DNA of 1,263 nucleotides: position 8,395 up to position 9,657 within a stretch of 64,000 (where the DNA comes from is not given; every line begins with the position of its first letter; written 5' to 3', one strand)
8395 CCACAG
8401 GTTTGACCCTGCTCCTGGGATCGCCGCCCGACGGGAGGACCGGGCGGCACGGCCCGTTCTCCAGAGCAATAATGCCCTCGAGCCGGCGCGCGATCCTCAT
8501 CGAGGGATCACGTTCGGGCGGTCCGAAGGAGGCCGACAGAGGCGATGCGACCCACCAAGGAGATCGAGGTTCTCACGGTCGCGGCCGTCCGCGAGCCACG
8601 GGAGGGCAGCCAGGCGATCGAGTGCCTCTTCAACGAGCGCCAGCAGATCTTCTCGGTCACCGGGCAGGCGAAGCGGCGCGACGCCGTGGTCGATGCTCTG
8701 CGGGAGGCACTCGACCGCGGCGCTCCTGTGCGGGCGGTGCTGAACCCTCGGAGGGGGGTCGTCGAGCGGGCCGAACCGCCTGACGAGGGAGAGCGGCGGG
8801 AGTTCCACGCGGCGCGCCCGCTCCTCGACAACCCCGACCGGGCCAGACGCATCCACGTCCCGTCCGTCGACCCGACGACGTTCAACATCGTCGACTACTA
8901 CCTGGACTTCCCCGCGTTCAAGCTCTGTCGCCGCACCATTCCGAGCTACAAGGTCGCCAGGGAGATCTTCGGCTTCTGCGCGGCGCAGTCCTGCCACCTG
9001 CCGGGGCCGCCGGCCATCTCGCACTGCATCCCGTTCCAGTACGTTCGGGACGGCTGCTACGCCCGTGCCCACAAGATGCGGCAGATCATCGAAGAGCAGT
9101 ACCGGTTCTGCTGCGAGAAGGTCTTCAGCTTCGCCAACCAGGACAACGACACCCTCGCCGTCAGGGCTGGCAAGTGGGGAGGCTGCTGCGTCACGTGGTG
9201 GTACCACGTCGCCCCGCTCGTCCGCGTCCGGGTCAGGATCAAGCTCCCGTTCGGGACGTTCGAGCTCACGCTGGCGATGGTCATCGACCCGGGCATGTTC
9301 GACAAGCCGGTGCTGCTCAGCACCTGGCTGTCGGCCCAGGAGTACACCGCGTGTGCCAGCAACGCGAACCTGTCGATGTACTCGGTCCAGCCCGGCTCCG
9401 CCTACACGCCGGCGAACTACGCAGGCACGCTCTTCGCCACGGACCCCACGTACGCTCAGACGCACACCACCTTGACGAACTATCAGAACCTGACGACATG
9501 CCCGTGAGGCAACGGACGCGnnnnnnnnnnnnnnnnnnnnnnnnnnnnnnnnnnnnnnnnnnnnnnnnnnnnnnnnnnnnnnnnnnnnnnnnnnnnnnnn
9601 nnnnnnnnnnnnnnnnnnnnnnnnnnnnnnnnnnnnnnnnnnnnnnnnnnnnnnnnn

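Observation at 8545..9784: Leaderless protein-glutaminase homologue followed by a free-standing paralogue of its own N-terminal domain (enzyme/inhibitor-like pair)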

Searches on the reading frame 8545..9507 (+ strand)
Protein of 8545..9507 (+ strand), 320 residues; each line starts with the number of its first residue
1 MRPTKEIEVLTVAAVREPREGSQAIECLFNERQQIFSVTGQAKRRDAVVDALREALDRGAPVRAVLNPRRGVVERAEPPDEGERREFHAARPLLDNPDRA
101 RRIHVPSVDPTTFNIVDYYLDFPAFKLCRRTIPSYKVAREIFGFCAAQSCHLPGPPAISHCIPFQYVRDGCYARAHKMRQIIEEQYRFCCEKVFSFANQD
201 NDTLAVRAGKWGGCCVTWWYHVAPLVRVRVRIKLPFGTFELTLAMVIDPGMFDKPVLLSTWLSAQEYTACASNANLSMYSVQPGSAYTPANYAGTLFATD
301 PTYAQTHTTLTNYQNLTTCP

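Call 4: search_protein_families(library=pfam, proteins=[window:8545-9507:+], max_evalue=1)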
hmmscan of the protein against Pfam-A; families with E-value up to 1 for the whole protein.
window:8545-9507:+ (320 aa): 3 families
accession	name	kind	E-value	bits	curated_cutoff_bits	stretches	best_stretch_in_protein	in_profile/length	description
PF18626.7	Gln_deamidase_2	-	1.5e-21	77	25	1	140-264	3-105/106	Glutaminase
PF09228.15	Prok-TraM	-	0.089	13.6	22.2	1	4-32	26-54/102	Prokaryotic Transcriptional repressor TraM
PF14805.11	THDPS_N_2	-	0.17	12.5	25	1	23-60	4-40/67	Tetrahydrodipicolinate N-succinyltransferase N-terminal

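Call 5: search_protein_families(library=ncbifam, proteins=[window:8545-9507:+], max_evalue=1)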
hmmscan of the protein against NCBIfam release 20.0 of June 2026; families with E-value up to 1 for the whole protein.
window:8545-9507:+ (320 aa): 1 family
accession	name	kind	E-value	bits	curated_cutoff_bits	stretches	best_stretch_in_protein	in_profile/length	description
NF040782.1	PG_glutam_Chrys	equivalog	4.8e-30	104.9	250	1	138-319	147-309/321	protein-glutamine glutaminase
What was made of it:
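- On Chryseobacterium-type secreted protein-glutaminase (NCBIfam NF040782 equivalog): 104.9 bits against a cut-off of 250 (call 5).
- Closest known: Pre-pro protein-glutaminase of Chryseobacterium proteolyticum. Different: The NCBIfam equivalog score is 105 bits against a cut-off of 250 (call 5).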

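Call 6: search_solved_structures(query=window:8545-9507:+, max_evalue=1, show_alignments=2)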
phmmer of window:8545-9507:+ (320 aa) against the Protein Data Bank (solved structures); distinct sequences matched with E-value up to 1: 9.
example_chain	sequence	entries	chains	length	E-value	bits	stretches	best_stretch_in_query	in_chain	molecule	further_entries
3a54_A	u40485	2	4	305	9.7e-22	80.6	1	131-319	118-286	Protein-glutaminase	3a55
3a56_A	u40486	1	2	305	5.2e-21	78.2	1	131-319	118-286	Protein-glutaminase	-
2ksv_A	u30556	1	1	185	5.9e-20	74.8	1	131-319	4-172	Protein-glutaminase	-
2zk9_X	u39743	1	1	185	1.3e-19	73.6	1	131-319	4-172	Protein-glutaminase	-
8z3i_A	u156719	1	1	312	1.8e-19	73.2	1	159-316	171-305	Protein glutaminase domain-containing protein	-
8gr5_A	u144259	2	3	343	0.04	16.2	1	226-300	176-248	AcCop4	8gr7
9dvq_A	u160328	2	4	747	0.42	12.8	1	241-289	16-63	Antiplasmin-cleaving enzyme FAP, soluble form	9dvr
6y0f_A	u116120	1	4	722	0.44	12.7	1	241-289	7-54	Prolyl endopeptidase FAP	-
1z68_A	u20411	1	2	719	0.51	12.5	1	242-289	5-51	fibroblast activation protein, alpha subunit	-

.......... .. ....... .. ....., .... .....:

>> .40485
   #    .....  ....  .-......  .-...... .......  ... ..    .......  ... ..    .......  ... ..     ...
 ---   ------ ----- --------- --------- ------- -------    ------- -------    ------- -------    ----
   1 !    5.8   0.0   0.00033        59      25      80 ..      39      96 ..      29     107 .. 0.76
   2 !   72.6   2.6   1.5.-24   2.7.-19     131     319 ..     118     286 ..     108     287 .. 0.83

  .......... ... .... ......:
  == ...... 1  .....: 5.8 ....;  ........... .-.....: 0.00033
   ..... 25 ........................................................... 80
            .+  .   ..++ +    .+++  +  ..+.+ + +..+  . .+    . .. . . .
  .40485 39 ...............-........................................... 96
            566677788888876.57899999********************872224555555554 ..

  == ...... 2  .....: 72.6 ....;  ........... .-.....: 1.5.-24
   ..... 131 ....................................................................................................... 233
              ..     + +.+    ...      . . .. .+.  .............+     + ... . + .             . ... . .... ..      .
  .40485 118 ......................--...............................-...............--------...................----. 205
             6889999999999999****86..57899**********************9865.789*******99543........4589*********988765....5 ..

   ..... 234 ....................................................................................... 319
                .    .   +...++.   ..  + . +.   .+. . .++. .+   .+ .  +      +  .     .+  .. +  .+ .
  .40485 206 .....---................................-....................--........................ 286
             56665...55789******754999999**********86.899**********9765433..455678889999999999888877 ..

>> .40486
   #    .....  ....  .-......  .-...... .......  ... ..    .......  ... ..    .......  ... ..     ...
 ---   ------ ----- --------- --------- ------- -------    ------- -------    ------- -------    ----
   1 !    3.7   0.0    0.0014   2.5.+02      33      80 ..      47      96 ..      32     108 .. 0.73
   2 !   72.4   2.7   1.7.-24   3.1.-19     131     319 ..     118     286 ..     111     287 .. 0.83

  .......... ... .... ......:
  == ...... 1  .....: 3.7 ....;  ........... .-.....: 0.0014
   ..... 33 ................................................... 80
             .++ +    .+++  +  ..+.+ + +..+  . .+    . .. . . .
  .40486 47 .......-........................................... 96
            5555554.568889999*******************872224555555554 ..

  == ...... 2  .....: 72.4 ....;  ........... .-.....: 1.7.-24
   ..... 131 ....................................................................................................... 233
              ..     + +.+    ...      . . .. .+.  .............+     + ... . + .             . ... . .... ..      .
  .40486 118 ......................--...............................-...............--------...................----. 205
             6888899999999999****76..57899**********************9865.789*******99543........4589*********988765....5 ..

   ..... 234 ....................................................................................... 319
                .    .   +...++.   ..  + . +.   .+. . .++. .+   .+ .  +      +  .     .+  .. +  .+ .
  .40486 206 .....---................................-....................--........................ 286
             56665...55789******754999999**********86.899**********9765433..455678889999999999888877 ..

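Call 8: find_homologous_proteins(query=window:8545-9507:+)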
Query window:8545-9507:+ (320 aa): 1273 proteins with E <= 0.001 among 3961 candidates; the best 120 are listed.
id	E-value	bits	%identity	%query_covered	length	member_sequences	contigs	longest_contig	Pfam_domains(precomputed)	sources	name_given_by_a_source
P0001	2.2e-203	692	92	100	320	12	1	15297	PF18626.8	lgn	-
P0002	2.7e-191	653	87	100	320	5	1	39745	PF18626.8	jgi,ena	-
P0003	2.6e-167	574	76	100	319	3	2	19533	PF18626.8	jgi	jgi:hypothetical protein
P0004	8.3e-166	569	75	100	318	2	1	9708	PF18626.8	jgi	jgi:hypothetical protein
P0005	1.3e-162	558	74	100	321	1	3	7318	PF18626.8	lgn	-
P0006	5.3e-162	556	75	100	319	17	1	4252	PF18626.8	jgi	-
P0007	2.1e-161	554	74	100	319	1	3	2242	PF18626.8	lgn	-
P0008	4.3e-157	540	73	100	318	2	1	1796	PF18626.8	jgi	jgi:Glutaminase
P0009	5.4e-157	540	72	100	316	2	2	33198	PF18626.8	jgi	jgi:Glutaminase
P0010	7.2e-157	540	71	100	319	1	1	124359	PF18626.8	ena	-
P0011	1.0e-155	536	71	100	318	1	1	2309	PF18626.8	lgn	-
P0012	1.6e-155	535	71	100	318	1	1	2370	PF18626.8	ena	-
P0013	1.2e-151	522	71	100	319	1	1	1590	PF18626.8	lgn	-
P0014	2.2e-151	522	70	100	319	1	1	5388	PF18626.8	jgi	jgi:hypothetical protein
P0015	4.2e-150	517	70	100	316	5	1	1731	PF18626.8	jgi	jgi:hypothetical protein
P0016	7.6e-149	513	67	100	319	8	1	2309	PF18626.8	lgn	-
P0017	3.4e-148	511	71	100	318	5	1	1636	PF18626.8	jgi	jgi:Glutaminase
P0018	4.8e-148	511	68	100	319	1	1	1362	PF18626.8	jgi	jgi:hypothetical protein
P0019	1.7e-146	505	70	100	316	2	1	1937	PF18626.8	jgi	jgi:hypothetical protein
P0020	4.9e-146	504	69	100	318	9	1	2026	PF18626.8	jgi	jgi:Glutaminase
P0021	4.3e-145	501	67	100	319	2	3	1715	PF18626.8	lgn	-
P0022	8.6e-145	500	68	100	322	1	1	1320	PF18626.8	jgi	jgi:hypothetical protein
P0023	2.4e-144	498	68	100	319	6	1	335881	PF18626.8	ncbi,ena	-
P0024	2.7e-143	495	67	100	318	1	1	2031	PF18626.8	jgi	jgi:hypothetical protein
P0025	7.7e-143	493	67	100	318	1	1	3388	PF18626.8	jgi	jgi:Glutaminase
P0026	4.7e-142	491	68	100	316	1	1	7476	PF18626.8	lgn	-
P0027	9.1e-142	490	66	100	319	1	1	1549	PF18626.8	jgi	jgi:hypothetical protein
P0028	1.5e-141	489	66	100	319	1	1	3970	PF18626.8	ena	-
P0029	1.5e-141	489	66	100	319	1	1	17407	PF18626.8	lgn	-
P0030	6.6e-141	487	66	100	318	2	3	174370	PF18626.8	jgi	jgi:hypothetical protein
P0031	6.7e-141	487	66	100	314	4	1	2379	PF18626.8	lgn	-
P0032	6.9e-141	487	66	100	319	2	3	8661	PF18626.8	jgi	jgi:hypothetical protein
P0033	9.1e-141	487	68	97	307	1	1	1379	PF18626.8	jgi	jgi:hypothetical protein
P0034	2.7e-140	485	67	100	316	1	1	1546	PF18626.8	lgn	-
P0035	3.3e-140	485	67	100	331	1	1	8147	PF18626.8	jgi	jgi:glutaminase-like protein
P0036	1.2e-139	483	66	100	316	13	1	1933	PF18626.8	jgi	jgi:hypothetical protein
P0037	1.2e-139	483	66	100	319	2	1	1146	PF18626.8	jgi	jgi:hypothetical protein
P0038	2.0e-139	482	66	100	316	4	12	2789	PF18626.8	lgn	-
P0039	7.1e-139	480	67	100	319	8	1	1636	PF18626.8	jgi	-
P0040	7.9e-139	480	65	100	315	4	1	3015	PF18626.8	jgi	jgi:glutaminase-like protein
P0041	1.4e-138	479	66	100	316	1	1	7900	PF18626.8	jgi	jgi:hypothetical protein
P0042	3.0e-138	478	66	100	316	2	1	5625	PF18626.8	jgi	jgi:Glutaminase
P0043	3.2e-138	478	69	100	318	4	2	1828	PF18626.8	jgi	jgi:hypothetical protein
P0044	4.3e-138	478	67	100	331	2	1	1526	PF18626.8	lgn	-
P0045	1.4e-137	476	67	100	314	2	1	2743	PF18626.8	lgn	-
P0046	2.1e-137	476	66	100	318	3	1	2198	PF18626.8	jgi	jgi:hypothetical protein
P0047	2.5e-137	475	65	100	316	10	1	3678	PF18626.8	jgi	jgi:hypothetical protein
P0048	5.6e-137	474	66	100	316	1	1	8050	PF18626.8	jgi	jgi:Glutaminase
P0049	9.6e-137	473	68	100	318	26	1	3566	PF18626.8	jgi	jgi:Glutaminase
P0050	1.5e-136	473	66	100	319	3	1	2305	PF18626.8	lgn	-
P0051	2.4e-136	472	65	100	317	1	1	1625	PF18626.8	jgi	jgi:hypothetical protein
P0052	4.0e-136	471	66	100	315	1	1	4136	PF18626.8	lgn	-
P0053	9.4e-136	470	65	100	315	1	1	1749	PF18626.8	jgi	jgi:hypothetical protein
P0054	1.1e-135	470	66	100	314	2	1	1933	PF18626.8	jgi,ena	-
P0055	1.2e-135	470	65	100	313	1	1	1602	PF18626.8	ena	-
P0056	1.5e-135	469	62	100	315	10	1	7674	PF18626.8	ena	-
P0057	1.7e-135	469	63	100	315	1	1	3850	PF18626.8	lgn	-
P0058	1.9e-135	469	68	100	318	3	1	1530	PF18626.8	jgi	jgi:hypothetical protein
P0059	2.5e-135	469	64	100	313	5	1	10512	PF18626.8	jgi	jgi:hypothetical protein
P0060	3.1e-135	468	64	100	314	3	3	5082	PF18626.8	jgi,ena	-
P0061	6.5e-135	467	65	100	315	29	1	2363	PF18626.8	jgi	jgi:hypothetical protein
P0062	9.2e-135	467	65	100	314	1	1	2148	PF18626.8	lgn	-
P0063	1.1e-134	467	65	100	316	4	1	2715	PF18626.8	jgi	jgi:Glutaminase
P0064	1.1e-134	467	63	100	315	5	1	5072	PF18626.8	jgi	jgi:hypothetical protein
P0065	5.9e-134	464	65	100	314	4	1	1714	PF18626.8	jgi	jgi:hypothetical protein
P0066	2.5e-133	462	65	100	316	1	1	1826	PF18626.8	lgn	-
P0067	3.3e-133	462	64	100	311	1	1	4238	PF18626.8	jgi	-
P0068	3.9e-133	462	62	100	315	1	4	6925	PF18626.8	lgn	-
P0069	7.5e-133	461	64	100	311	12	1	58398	PF18626.8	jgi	jgi:hypothetical protein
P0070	7.9e-133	461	63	100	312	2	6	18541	PF18626.8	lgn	-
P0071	9.6e-133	460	63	100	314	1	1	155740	PF18626.8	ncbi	-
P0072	1.0e-132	460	64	100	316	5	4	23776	PF18626.8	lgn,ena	-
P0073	2.1e-132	459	63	100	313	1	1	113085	PF18626.8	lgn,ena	-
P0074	2.2e-132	459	62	100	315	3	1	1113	PF18626.8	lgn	-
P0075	3.8e-132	458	64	100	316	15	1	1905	PF18626.8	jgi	-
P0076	8.1e-132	457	63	100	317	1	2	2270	PF18626.8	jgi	jgi:Glutaminase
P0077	9.3e-132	457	64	100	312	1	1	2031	PF18626.8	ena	-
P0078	9.6e-132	457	63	100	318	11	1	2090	PF18626.8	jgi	jgi:Glutaminase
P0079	9.6e-132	457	63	98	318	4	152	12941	PF18626.8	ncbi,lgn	-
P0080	1.0e-131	457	63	100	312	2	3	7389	PF18626.8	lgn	-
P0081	1.1e-131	457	64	100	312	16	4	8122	PF18626.8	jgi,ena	jgi:hypothetical protein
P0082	1.6e-131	456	63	100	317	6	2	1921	PF18626.8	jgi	jgi:hypothetical protein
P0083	2.3e-131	456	62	100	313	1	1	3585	PF18626.8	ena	-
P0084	4.1e-131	455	72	84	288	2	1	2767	PF18626.8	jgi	-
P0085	4.9e-131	455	63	100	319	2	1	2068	PF18626.8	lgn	-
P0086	7.4e-131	454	62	99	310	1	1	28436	PF18626.8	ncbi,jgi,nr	ncbi:MAG TPA: protein-glutamine glutaminase family protein [Thermoanaerobaculia bacterium]|jgi:hypot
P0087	1.5e-130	453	63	99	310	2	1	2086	PF18626.8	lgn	-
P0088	2.0e-130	453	62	100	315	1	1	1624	PF18626.8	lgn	-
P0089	2.1e-130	453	62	100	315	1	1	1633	PF18626.8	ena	-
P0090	3.4e-130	452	64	96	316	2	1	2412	PF18626.8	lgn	-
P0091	4.5e-130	451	62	98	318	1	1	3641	PF18626.8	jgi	-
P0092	5.9e-130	451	64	100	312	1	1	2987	PF18626.8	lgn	-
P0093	8.2e-130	451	64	100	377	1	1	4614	PF18626.8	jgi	jgi:Glutaminase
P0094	8.2e-130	451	64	99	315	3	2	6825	PF18626.8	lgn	-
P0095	2.0e-129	449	61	100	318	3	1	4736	PF18626.8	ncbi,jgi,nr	ncbi:MAG: protein-glutamine glutaminase family protein [Gammaproteobacteria bacterium]|nr:protein-gl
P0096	2.1e-129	449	62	100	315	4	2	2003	PF18626.8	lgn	-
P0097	4.6e-129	448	64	100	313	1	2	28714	PF18626.8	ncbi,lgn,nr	ncbi:MAG: hypothetical protein L0215_00910 [Gemmataceae bacterium]|nr:hypothetical protein [Gemmatac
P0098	5.8e-129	448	63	100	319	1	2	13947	PF18626.8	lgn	-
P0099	6.1e-129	448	60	100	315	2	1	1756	PF18626.8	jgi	-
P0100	6.2e-129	448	61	100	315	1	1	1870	PF18626.8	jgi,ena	-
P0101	6.3e-129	448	63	100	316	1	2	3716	PF18626.8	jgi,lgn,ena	-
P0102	6.7e-129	448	63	100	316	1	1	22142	PF18626.8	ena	-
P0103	7.4e-129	447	62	100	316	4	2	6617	PF18626.8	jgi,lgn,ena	-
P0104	7.9e-129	447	63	100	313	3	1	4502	PF18626.8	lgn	-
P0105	8.1e-129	447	61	100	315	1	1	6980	PF18626.8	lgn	-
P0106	8.2e-129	447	62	100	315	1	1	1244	PF18626.8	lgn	-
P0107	9.3e-129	447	62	100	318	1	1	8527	PF18626.8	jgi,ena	-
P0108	1.0e-128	447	63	100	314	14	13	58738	PF18626.8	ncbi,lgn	ncbi:MAG TPA: protein-glutamine glutaminase family protein [Gaiellaceae bacterium]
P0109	1.1e-128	447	62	100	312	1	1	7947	PF18626.8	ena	-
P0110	1.1e-128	447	61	100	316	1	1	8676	PF18626.8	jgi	jgi:hypothetical protein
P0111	1.5e-128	446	62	100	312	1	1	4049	PF18626.8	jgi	-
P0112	1.9e-128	446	61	100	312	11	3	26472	PF18626.8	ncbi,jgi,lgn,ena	ncbi:MAG TPA: protein-glutamine glutaminase family protein [Terriglobales bacterium]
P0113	2.5e-128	446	61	100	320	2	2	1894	PF18626.8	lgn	-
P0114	3.2e-128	445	61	99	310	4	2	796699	PF18626.8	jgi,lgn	jgi:hypothetical protein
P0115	4.3e-128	445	63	99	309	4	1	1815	PF18626.8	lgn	-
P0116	4.5e-128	445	62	100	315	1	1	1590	PF18626.8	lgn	-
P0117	4.8e-128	445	63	100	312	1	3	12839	PF18626.8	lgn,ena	-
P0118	4.9e-128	445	62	100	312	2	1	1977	PF18626.8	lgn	-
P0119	6.2e-128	444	62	100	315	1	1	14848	PF18626.8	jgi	jgi:hypothetical protein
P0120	7.6e-128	444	61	100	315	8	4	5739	PF18626.8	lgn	-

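Call 10: find_encoding_contigs(protein=P0023, flank=4000, max_places=2)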
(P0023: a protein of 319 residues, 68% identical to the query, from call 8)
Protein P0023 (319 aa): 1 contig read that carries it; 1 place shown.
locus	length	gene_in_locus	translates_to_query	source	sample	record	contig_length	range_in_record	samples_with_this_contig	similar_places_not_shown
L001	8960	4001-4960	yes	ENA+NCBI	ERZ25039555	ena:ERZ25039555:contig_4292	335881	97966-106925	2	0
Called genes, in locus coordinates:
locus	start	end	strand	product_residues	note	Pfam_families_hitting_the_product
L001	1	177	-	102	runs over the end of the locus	-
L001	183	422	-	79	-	-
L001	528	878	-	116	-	PF00581:Rhodanese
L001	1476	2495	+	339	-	PF12697:Abhydrolase_6, PF00561:Abhydrolase_1, PF00196:GerE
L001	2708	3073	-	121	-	PF02559:CarD_TRCF_RID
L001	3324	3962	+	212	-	-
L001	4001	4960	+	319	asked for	PF18626:Gln_deamidase_2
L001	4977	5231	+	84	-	-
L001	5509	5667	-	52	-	-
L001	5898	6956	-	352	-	PF20256:MoCoBD_2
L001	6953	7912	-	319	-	PF02738:MoCoBD_1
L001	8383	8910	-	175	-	PF00111:Fer2, PF01799:Fer2_2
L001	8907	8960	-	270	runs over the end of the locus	PF00941:FAD_binding_5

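Call 11: find_encoding_contigs(protein=P0114, flank=4000, max_places=2)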
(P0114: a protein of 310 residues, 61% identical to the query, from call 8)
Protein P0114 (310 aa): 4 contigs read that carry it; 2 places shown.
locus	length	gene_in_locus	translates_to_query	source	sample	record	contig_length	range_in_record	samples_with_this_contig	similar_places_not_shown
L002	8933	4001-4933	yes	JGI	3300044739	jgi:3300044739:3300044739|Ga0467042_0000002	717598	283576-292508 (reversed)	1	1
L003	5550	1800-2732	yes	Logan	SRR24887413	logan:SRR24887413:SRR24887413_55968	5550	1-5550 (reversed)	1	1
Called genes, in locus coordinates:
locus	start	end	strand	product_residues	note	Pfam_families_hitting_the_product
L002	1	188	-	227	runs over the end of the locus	PF09721:Exosortase_EpsH (weak)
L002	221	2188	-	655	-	PF08487:VIT, PF13757:VIT_2 (weak), PF00092:VWA, PF13519:VWA_2, PF13768:VWA_3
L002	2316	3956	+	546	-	PF00144:Beta-lactamase, PF11954:DUF3471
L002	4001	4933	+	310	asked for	PF18626:Gln_deamidase_2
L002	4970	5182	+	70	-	-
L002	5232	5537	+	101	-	PF05973:Gp49 (weak)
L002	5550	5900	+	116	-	PF21716:dnstrm_HI1420, PF01381:HTH_3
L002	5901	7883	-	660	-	PF00749:tRNA-synt_1c, PF03950:tRNA-synt_1c_C, PF20974:tRNA-synt_1c_C2, PF02637:GatB_Yqey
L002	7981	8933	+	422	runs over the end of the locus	PF13360:PQQ_2, PF01011:PQQ (faint), PF13570:Beta-prop_ACSF4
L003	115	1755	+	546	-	PF00144:Beta-lactamase, PF11954:DUF3471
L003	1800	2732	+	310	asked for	PF18626:Gln_deamidase_2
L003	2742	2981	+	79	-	-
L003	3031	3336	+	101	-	PF05973:Gp49 (weak)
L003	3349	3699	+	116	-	PF21716:dnstrm_HI1420, PF01381:HTH_3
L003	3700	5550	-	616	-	?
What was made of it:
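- One locus sits next to a HigB/HigA-like pair (call 11).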

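Call 12: find_encoding_contigs(protein=P0071, flank=4000, max_places=2)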
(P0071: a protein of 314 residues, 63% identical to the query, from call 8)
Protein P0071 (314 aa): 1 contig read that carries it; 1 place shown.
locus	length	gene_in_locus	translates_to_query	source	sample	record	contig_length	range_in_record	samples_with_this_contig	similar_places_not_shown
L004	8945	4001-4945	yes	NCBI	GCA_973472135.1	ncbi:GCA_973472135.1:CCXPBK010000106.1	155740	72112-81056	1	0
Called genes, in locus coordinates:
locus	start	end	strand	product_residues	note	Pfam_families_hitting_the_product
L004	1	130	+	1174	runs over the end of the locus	PF02463:SMC_N, PF13175:AAA_15 (weak), PF13476:AAA_23, PF13555:AAA_29 (weak), PF13304:AAA_21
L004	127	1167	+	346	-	-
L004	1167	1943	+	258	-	PF23023:Anti-Pycsar_Apyc1, PF00753:Lactamase_B, PF12706:Lactamase_B_2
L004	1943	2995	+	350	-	PF18152:DAHP_snth_FXD, PF00793:DAHP_synth_1, PF03102:NeuB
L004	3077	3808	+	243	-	PF03548:LolA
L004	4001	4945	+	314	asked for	PF18626:Gln_deamidase_2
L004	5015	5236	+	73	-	-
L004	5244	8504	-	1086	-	PF13088:BNR_2 (faint), PF25852:DUF6242_C (faint), PF02012:BNR (faint), PF15902:Sortilin-Vps10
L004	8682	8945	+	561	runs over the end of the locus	PF02368:Big_2, PF13927:Ig_3 (faint), PF02368:Big_2, PF26182:Ig_NUP210_5th (weak), PF02368:Big_2, PF26182:Ig_NUP210_5th (weak), PF02368:Big_2, PF00127:Copper-bind (weak), +1 more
